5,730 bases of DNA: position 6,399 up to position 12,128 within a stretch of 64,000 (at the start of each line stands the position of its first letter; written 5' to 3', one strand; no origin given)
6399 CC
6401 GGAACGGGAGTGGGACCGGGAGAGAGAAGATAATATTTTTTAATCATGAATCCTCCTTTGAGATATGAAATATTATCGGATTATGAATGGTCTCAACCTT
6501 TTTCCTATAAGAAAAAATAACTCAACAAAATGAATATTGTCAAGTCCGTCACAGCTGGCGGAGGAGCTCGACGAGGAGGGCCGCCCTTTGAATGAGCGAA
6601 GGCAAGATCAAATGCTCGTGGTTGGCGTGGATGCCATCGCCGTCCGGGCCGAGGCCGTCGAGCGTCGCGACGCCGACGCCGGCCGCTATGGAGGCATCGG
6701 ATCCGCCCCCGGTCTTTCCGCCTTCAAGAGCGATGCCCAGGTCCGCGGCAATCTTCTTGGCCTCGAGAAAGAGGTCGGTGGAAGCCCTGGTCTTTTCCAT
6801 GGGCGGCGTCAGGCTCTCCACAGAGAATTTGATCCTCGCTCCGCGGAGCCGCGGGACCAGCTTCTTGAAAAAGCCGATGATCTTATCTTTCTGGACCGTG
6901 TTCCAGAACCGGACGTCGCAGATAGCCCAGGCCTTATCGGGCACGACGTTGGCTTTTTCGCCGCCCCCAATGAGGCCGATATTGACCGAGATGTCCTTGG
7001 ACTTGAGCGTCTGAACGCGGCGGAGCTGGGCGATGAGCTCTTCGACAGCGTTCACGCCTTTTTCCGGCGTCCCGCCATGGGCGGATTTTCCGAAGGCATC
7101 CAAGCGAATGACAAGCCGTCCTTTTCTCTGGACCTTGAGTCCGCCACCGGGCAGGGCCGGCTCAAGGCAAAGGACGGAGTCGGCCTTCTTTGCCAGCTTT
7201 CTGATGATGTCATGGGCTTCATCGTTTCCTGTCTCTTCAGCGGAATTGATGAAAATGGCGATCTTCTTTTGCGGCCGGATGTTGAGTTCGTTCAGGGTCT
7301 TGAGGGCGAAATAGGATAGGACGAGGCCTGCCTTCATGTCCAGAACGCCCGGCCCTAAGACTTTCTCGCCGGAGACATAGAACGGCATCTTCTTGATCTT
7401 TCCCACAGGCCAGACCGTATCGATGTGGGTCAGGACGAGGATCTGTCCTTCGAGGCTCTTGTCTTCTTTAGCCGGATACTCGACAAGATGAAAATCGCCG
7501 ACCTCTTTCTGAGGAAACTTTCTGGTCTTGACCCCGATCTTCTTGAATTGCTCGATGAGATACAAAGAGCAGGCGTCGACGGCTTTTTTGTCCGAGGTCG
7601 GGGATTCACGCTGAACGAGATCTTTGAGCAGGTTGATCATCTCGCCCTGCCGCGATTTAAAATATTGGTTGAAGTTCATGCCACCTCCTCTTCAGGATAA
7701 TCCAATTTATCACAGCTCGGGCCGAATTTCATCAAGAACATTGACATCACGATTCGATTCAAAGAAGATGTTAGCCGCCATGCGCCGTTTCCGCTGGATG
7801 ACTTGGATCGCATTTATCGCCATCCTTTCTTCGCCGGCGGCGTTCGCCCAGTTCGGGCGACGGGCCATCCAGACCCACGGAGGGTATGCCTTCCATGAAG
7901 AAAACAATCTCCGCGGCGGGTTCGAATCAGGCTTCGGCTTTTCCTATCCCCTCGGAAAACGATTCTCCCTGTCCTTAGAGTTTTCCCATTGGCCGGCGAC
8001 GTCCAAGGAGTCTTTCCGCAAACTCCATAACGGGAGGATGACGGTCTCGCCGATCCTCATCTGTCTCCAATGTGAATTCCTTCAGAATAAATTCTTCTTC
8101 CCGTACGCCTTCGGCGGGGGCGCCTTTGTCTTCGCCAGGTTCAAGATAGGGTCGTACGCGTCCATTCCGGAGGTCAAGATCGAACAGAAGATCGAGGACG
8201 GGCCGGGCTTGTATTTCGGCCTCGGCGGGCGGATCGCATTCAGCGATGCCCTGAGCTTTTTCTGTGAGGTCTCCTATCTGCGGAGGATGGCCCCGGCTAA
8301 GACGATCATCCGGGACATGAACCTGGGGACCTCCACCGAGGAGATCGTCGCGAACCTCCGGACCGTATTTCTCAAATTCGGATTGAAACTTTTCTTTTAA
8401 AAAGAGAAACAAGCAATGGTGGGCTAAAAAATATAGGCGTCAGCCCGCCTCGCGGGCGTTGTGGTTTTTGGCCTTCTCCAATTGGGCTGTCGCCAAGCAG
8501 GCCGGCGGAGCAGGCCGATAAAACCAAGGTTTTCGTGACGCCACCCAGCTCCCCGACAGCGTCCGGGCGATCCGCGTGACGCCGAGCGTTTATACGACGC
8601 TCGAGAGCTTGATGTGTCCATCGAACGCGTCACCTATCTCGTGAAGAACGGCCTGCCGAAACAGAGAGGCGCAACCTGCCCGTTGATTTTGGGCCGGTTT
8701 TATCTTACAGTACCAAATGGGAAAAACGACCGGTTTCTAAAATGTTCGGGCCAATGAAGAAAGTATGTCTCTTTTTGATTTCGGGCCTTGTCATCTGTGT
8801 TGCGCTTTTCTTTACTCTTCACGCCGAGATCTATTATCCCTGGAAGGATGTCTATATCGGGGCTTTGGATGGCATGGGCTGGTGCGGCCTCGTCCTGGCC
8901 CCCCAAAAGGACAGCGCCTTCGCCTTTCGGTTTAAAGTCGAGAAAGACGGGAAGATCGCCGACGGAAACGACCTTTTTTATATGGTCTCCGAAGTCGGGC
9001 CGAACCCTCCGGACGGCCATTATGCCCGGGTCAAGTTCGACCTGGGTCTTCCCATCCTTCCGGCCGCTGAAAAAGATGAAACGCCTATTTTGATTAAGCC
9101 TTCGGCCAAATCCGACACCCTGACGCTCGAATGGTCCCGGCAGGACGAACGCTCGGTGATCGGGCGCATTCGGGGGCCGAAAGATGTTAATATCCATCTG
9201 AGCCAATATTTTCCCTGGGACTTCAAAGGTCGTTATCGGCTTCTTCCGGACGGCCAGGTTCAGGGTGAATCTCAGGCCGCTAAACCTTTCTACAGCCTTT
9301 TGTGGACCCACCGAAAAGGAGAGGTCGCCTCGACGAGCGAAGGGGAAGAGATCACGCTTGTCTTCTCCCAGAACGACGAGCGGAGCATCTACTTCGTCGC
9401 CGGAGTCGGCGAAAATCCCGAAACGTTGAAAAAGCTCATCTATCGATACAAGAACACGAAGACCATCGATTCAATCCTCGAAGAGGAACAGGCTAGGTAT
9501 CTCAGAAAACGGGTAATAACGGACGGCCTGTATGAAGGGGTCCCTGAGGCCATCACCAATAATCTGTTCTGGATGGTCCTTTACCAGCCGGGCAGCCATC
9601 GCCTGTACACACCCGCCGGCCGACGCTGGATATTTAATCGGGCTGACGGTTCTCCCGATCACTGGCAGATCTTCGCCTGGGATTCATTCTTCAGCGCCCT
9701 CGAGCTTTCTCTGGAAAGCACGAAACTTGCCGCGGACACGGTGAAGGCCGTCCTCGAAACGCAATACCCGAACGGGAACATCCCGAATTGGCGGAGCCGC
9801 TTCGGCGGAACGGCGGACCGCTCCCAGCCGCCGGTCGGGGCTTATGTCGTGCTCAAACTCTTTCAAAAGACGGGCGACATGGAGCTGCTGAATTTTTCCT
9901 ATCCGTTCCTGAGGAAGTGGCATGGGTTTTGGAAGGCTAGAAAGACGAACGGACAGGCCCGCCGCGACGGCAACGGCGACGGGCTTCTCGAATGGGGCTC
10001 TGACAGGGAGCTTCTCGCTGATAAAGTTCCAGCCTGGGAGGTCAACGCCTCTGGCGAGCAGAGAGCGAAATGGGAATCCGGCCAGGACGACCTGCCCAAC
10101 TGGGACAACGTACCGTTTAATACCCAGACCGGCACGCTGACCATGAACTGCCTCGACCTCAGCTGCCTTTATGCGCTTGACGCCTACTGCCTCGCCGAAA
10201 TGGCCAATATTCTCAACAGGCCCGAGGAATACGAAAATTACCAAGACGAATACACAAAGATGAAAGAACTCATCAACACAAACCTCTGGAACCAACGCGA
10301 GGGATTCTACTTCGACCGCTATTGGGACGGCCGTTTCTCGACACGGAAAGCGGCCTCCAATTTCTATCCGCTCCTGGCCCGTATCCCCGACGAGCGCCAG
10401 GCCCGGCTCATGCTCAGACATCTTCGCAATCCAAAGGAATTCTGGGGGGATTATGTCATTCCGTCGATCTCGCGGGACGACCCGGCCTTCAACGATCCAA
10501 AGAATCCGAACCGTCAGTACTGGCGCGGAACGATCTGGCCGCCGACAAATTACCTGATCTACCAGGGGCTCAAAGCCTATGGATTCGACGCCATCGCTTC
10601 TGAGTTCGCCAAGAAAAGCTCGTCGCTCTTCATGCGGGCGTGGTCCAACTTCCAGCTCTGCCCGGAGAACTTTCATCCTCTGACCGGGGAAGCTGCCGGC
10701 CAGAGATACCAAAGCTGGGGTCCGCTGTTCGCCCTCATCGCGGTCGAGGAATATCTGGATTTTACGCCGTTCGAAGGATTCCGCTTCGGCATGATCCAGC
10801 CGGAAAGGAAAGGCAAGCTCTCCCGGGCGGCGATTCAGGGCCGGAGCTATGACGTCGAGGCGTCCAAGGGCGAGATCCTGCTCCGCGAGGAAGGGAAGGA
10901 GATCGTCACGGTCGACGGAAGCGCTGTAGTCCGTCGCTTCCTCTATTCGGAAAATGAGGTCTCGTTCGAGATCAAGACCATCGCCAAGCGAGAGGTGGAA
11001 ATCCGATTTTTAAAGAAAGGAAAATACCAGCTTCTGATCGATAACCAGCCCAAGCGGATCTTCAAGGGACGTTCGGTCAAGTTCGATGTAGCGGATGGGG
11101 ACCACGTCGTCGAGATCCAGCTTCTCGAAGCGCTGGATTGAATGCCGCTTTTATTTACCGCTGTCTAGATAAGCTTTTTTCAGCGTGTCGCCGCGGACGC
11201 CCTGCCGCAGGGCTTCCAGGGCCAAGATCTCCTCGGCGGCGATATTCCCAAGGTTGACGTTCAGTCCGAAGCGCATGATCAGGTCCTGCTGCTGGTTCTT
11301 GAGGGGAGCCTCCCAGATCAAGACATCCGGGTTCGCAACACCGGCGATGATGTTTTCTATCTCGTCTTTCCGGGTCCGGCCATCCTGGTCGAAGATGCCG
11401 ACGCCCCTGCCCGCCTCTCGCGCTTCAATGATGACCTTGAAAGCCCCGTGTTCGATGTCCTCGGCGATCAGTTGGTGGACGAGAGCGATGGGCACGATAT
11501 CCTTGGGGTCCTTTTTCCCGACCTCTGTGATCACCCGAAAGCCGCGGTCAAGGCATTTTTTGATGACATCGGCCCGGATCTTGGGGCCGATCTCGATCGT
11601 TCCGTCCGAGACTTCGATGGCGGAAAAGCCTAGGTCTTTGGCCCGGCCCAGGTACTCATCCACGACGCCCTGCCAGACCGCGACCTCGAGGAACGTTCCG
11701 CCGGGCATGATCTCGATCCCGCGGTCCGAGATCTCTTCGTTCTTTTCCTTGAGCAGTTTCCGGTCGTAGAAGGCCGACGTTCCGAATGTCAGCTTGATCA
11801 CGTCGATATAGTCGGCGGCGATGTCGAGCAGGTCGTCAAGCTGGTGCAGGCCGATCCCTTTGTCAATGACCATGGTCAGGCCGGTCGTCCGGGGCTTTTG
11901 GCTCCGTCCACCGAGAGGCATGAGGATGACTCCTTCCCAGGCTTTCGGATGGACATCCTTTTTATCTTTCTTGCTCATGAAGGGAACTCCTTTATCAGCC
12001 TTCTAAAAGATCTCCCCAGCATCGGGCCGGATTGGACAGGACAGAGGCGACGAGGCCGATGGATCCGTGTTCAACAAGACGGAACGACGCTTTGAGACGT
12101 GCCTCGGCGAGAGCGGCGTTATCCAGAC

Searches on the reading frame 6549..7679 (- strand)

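Call 68: search_protein_families(library=pfam, proteins=[window:6549-7679:-], max_evalue=1e-8)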
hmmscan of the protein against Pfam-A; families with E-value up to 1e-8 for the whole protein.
window:6549-7679:- (376 aa): 2 families
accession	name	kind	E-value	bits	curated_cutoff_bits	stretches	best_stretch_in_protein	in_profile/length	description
PF01546.33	Peptidase_M20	-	1.1e-22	81.3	24.6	1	83-374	3-205/206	Peptidase family M20/M25/M40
PF07687.19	M20_dimer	-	1.1e-15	57.9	21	1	184-275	2-99/107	Peptidase dimerisation domain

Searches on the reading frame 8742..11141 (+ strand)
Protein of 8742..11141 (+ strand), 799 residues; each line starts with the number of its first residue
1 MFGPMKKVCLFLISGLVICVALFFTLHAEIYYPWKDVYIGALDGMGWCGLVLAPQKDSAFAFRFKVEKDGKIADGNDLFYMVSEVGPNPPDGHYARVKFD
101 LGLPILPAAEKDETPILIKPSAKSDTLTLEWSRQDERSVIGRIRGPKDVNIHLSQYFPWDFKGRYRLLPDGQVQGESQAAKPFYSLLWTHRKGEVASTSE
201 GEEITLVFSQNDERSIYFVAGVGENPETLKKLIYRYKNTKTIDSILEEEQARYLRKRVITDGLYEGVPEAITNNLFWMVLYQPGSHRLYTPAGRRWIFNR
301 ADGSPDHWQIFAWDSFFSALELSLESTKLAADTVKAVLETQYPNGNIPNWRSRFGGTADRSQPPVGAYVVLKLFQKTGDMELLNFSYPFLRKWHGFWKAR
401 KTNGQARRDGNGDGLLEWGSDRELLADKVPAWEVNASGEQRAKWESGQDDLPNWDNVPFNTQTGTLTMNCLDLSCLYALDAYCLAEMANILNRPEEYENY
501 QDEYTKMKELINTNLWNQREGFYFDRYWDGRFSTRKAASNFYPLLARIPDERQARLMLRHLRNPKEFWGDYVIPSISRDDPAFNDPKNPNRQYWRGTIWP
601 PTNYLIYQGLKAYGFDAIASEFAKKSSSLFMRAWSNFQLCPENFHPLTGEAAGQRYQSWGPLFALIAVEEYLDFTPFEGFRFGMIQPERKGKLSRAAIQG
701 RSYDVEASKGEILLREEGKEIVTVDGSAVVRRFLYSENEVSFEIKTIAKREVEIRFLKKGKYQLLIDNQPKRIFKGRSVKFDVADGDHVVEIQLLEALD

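Call 68: search_protein_families(library=pfam, proteins=[window:8742-11141:+], max_evalue=1e-8)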
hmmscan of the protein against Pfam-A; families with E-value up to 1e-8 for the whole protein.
window:8742-11141:+ (799 aa): 4 families
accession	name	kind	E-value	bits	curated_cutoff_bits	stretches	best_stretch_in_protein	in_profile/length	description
PF22422.2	MGH1-like_GH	-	4.3e-50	171.7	27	1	309-659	3-355/356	Mannosylglycerate hydrolase MGH1-like glycoside hydrolase domain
PF01204.24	Trehalase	-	2.7e-22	79.8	21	1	470-644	306-476/512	Trehalase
PF03200.22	Glyco_hydro_63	-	2.2e-18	66.8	22.4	1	540-636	350-458/492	Glycosyl hydrolase family 63 C-terminal domain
PF17389.8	Bac_rhamnosid6H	-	9.5e-10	38.7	24.5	0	442-553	141-242/339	Bacterial alpha-L-rhamnosidase 6 hairpin glycosidase domain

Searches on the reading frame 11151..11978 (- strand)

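Call 68: search_protein_families(library=pfam, proteins=[window:11151-11978:-], max_evalue=1e-8)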
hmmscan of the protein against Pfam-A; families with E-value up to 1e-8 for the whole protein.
window:11151-11978:- (275 aa): 1 family
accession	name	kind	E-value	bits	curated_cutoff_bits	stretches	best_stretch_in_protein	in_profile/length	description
PF02679.21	ComA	-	1.8e-89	299.8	25.2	1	25-264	3-243/243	(2R)-phospho-3-sulfolactate synthase (ComA)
